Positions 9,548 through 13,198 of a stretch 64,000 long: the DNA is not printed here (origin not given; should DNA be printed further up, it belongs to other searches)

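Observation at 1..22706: Pyochelin/coelibactin-type aryl-thiazoline NRPS cluster with an unusual tailoring set that includes a tryptophan 2,3-dioxygenase.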

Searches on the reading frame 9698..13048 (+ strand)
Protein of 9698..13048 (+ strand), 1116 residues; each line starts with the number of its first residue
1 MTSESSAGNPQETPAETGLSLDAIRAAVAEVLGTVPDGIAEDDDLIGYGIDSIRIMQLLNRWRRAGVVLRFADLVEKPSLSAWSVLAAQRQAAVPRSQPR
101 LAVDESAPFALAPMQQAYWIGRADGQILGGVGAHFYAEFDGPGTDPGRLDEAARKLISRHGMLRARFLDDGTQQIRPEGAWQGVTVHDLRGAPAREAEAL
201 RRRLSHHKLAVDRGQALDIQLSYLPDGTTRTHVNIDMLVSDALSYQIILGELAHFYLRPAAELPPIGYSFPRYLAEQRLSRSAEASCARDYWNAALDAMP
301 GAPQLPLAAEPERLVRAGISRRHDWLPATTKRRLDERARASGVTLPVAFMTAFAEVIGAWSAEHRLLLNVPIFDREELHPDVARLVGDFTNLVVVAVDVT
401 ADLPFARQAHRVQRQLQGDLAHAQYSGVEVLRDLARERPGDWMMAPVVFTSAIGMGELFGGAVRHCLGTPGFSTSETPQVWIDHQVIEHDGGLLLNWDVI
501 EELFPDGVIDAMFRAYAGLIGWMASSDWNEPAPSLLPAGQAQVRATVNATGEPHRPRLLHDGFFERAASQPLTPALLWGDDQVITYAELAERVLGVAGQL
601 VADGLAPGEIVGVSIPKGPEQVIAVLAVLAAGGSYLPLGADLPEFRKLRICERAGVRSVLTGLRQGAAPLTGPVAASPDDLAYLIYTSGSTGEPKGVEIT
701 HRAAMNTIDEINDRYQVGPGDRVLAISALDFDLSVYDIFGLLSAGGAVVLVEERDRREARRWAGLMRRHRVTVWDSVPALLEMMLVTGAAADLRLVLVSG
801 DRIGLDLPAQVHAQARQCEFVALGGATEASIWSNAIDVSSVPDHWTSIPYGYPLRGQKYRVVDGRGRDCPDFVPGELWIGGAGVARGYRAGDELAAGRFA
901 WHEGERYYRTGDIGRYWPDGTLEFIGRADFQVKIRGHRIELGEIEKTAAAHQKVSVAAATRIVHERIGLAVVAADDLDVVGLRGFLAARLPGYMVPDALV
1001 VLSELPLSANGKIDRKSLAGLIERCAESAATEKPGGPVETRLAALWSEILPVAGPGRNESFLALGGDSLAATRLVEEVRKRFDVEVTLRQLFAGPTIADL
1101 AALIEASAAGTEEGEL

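Call 4: search_protein_families(library=pfam, proteins=[window:9698-13048:+])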
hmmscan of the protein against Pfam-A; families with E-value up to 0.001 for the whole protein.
window:9698-13048:+ (1116 aa): 4 families
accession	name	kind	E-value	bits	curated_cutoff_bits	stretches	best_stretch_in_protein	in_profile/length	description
PF00501.34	AMP-binding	-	4.6e-75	253.3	29.9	2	673-888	156-383/384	AMP-binding enzyme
PF00550.31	PP-binding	-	2.1e-29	102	20.8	2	1041-1104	2-67/67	Phosphopantetheine attachment site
PF00668.25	Condensation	-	3.6e-26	92.3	30.6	1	143-438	38-342/456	Condensation domain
PF13193.12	AMP-binding_C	-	2.4e-05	25.6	24.5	1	943-1012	1-76/76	AMP-binding enzyme C-terminal domain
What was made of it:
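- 9698..13048 (+): PchE/HMWP2-like NRPS: ArCP-Cy-A(Cys)-PCP. Pfam (call 4).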

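Call 19: find_related_loci(query=window:9698-13045:+, collection=genome_contigs, flank=10000)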
Query window:9698-13045:+ (1116 aa) in genome_contigs; peptide patterns used: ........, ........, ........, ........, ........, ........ (x = any residue, [..] = any of these).
599 stretches matched a pattern (row limit reached: there are more); 482 encode a relative of the query (tblastn E <= 1e-3); the best 80 are kept; 79 distinct loci.
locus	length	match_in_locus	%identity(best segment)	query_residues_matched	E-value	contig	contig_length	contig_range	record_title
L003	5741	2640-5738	66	19-1050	0e+0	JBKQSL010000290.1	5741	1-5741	MAG: Streptosporangiaceae bacterium isolate MGr3G3H3I__bin_97 MGr3G3H3I_000000124738, whole genome shotgun sequence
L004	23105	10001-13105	55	109-1116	0e+0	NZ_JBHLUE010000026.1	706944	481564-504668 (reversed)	Plantactinospora siamensis strain TBRC 2205 GCM70007126_41, whole genome shotgun sequence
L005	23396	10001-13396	52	24-1114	0e+0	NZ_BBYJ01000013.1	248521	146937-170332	Microtetraspora malaysiensis strain NBRC 100735, whole genome shotgun sequence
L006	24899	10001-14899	33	16-1107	0e+0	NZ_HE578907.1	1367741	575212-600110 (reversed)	Anaerococcus senegalensis JC48 strain type strain: JC17, whole genome shotgun sequence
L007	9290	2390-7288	33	16-1107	0e+0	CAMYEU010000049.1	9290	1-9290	MAG TPA_asm: uncultured Gemella sp. isolate SRR17635695_bin.2_metaWRAP_v1.3_MAG genome assembly, contig: ERZ14212682.82,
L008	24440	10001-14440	36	23-1106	0e+0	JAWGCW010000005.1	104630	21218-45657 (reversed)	MAG: Finegoldia magna isolate N1_018_000G1_dasN1_018_000G1_abawaca.18 N1_018_000G1_scaffold_59, whole genome shotgun seq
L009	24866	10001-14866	34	20-1105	0e+0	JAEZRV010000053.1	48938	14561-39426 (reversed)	MAG: Bacillota bacterium isolate OH_PDB_205 k127_189739, whole genome shotgun sequence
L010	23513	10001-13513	39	7-1106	0e+0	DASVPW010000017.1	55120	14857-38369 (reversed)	MAG TPA_asm: Beijerinckiaceae bacterium isolate SMAG_U3189 k141_381989, whole genome shotgun sequence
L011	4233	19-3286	35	24-1023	0e+0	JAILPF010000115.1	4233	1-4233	MAG: Acetatifactor sp. isolate RUI325 k141_11712590_flag=1_multi=6.0000_len=4233, whole genome shotgun sequence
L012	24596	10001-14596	36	108-1116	0e+0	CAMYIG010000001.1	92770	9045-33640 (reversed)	MAG: uncultured Gammaproteobacteria bacterium isolate FO_M_Gamma_032.1 genome assembly, contig: scaffold_105, whole geno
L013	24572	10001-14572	39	8-1116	0e+0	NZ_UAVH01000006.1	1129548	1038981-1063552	Yersinia pestis strain NCTC5923, whole genome shotgun sequence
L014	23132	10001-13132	38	104-1109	0e+0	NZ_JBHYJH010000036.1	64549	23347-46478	Streptomyces sp. NPDC059003 NPDC059003_T45_B5.ctg-0036, whole genome shotgun sequence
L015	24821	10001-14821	38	10-1101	5e-170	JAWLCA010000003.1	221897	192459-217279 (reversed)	MAG: Paracoccaceae bacterium isolate 15dZY3.bin.24 NODE_121_length_221897_cov_25.234055, whole genome shotgun sequence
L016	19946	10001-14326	38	24-1104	0e+0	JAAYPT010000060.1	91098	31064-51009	MAG: Clostridiales bacterium isolate AS22ysBPME_279 109263_AS22, whole genome shotgun sequence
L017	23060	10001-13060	35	108-1104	6e-161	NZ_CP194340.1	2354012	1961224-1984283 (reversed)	Pseudoramibacter alactolyticus strain DSM 3980 chromosome, complete genome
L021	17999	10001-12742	31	238-1116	5e-120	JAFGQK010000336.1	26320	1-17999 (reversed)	MAG: Spirochaetales bacterium isolate Zod_Metabat.749 k87_11686356, whole genome shotgun sequence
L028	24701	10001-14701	26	43-1116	1e-97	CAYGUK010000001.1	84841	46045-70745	MAG TPA_asm: uncultured Legionellales bacterium isolate ERP117304_co1_75 genome assembly, contig: NODE_368_length_84841_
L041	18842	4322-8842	36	44-1116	0e+0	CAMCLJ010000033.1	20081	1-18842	MAG: Chlamydia trachomatis isolate MsH-30jul19-69 genome assembly, contig: MsH-30jul19-C5205, whole genome shotgun seque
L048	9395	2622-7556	29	138-1116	1e-89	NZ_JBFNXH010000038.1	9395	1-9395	Paenibacillus sp. SI92 Scaffold38, whole genome shotgun sequence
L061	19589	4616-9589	28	29-1116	3e-92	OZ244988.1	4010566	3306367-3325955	MAG: Nitrospirales bacterium isolate 63d563d7-3fc6-4bc7-bcd0-84e7f51cac12 genome assembly, chromosome: 1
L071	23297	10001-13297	26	30-1116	1e-85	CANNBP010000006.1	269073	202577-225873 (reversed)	uncultured Aquimarina sp. isolate 187-3Z.fasta genome assembly, contig: NODE_6, whole genome shotgun sequence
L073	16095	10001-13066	27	149-1116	1e-84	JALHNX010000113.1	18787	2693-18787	MAG: Pyrinomonadaceae bacterium isolate Bin_76_1 c_000000011906, whole genome shotgun sequence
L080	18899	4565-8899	26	30-1116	6e-90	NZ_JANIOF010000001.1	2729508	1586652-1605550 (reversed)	Paenibacillus sp. SC116 NODE_1_length_2729508_cov_79.524555, whole genome shotgun sequence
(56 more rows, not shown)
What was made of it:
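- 9698..13048 (+): Best relatives are 66, 55 and 52% identical (call 19).
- Closest known: Pyochelin synthetase system. Same: Best hit outside actinomycetes is Yersinia HMWP2 at 39% identity (call 19).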

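Call 26: search_protein_families(library=pfam, proteins=[L004:13152-13916:+, L004:13921-16170:+, L004:16219-18996:+, L004:19035-21188:+, L004:20984-21889:+, L004:21959-22846:+, L004:21827-22792:-, L004:8776-9450:+, L004:9431-13108:+, L004:4590-6047:+])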
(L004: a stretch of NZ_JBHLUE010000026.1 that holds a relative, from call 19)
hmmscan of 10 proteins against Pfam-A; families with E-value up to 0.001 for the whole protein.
L004:13152-13916:+ (254 aa): 2 families
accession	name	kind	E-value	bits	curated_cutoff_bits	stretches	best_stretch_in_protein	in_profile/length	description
PF00975.26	Thioesterase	-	7.2e-49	167.5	26.4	1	22-238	2-219/226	Thioesterase domain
PF12697.13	Abhydrolase_6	-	4.6e-05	24.6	26.3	1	31-239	9-216/217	Alpha/beta hydrolase family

L004:13921-16170:+ (749 aa): 3 families
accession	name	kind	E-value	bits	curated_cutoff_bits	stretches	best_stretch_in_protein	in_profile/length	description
PF00501.34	AMP-binding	-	6.5e-86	289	29.9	1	181-526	1-384/384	AMP-binding enzyme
PF00550.31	PP-binding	-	4e-17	62.7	20.8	1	684-747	2-67/67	Phosphopantetheine attachment site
PF13193.12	AMP-binding_C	-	2.4e-13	51.2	24.5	1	584-659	1-76/76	AMP-binding enzyme C-terminal domain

L004:16219-18996:+ (925 aa): 1 family
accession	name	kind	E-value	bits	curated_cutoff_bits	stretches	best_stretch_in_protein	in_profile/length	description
PF12804.13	NTP_transf_3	-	4.6e-31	108.6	27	1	740-898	1-158/160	MobA-like NTP transferase domain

L004:19035-21188:+ (717 aa): 0 families

L004:20984-21889:+ (301 aa): 0 families

L004:21959-22846:+ (295 aa): 2 families
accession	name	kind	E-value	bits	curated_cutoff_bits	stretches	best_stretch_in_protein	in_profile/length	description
PF13472.12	Lipase_GDSL_2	-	4.2e-26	93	32.9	1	45-285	2-177/178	GDSL-like Lipase/Acylhydrolase family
PF00657.28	Lipase_GDSL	-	1.6e-07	32.1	23.6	1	75-291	31-208/208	GDSL-like Lipase/Acylhydrolase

L004:21827-22792:- (321 aa): 0 families

L004:8776-9450:+ (224 aa): 1 family
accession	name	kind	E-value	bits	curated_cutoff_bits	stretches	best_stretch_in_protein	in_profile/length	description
PF03301.18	Trp_dioxygenase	-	3.6e-23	82.9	34.9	2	24-141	14-135/346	Tryptophan 2,3-dioxygenase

L004:9431-13108:+ (1225 aa): 4 families
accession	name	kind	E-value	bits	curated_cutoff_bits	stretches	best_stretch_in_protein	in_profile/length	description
PF00501.34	AMP-binding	-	3.2e-74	250.5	29.9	1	647-993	1-383/384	AMP-binding enzyme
PF00668.25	Condensation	-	2.4e-29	102.8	30.6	1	192-516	6-338/456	Condensation domain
PF00550.31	PP-binding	-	4.1e-28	97.9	20.8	2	66-130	2-67/67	Phosphopantetheine attachment site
PF13193.12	AMP-binding_C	-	7.5e-06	27.2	24.5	1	1048-1119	1-76/76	AMP-binding enzyme C-terminal domain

L004:4590-6047:+ (485 aa): 0 families

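Call 27: search_protein_families(library=pfam, proteins=[L005:185-1639:+, L005:89-1540:-, L005:1704-2759:+, L005:1615-2598:-, L005:2750-3685:+, L005:2723-3562:-, L005:3607-5556:-, L005:15325-17019:+, L005:18390-19703:+, L005:18309-19616:-])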
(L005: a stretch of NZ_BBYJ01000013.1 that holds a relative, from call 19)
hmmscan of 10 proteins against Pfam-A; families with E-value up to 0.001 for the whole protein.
L005:185-1639:+ (484 aa): 2 families
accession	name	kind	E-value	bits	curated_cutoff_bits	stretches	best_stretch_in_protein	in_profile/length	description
PF11794.13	HpaB_N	-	9.2e-89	298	35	1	4-268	2-270/270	4-hydroxyphenylacetate 3-hydroxylase N terminal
PF03241.18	HpaB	-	3.8e-63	212.7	25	1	277-475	3-201/202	4-hydroxyphenylacetate 3-hydroxylase C terminal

L005:89-1540:- (483 aa): 0 families

L005:1704-2759:+ (351 aa): 0 families

L005:1615-2598:- (327 aa): 0 families

L005:2750-3685:+ (311 aa): 0 families

L005:2723-3562:- (279 aa): 2 families
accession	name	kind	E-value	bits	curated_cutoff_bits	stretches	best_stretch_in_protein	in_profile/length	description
PF01061.29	ABC2_membrane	-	3e-16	60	26.9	1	42-237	6-209/211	ABC-2 type transporter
PF12698.13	ABC2_membrane_3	-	1.2e-13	51.4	31.6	1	84-265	165-345/347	ABC-2 family transporter protein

L005:3607-5556:- (649 aa): 3 families
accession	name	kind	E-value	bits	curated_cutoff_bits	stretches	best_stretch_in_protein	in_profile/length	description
PF00501.34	AMP-binding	-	1.3e-81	274.8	29.9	1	67-416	1-384/384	AMP-binding enzyme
PF00550.31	PP-binding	-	2.2e-15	57.1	20.8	1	574-635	2-65/67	Phosphopantetheine attachment site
PF13193.12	AMP-binding_C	-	2.3e-15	57.7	24.5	1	473-545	1-76/76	AMP-binding enzyme C-terminal domain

L005:15325-17019:+ (564 aa): 2 families
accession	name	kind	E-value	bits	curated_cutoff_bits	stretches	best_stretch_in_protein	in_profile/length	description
PF00501.34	AMP-binding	-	9.7e-71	239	29.9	1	70-423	10-384/384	AMP-binding enzyme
PF13193.12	AMP-binding_C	-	1.8e-16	61.2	24.5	1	474-549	1-76/76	AMP-binding enzyme C-terminal domain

L005:18390-19703:+ (437 aa): 6 families
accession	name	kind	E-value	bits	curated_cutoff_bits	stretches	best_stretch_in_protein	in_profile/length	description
PF07719.23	TPR_2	-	6.3e-12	45.1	27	0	365-391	6-32/34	Tetratricopeptide repeat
PF14559.12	TPR_19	-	3.6e-07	30.8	25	1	337-392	2-57/68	Tetratricopeptide repeat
PF13428.12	TPR_14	-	2.2e-05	25.1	23.5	0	328-368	3-43/44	Tetratricopeptide repeat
PF13432.12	TPR_16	-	0.0001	23.1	32.7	0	331-377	2-50/65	Tetratricopeptide repeat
PF13174.12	TPR_6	-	0.00014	22.7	26.3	0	328-354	4-28/33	Tetratricopeptide repeat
PF23914.1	TPR_CcmH_CycH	-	0.00098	19.4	42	0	308-391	67-152/158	Cytochrome c-type biogenesis protein H TPR domain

L005:18309-19616:- (435 aa): 0 families

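Call 42: find_encoding_contigs(protein=window:9698-13048:+, flank=10000, max_places=4)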
Protein window:9698-13048:+ (1116 aa): no gene with exactly this product is on record in the collection.
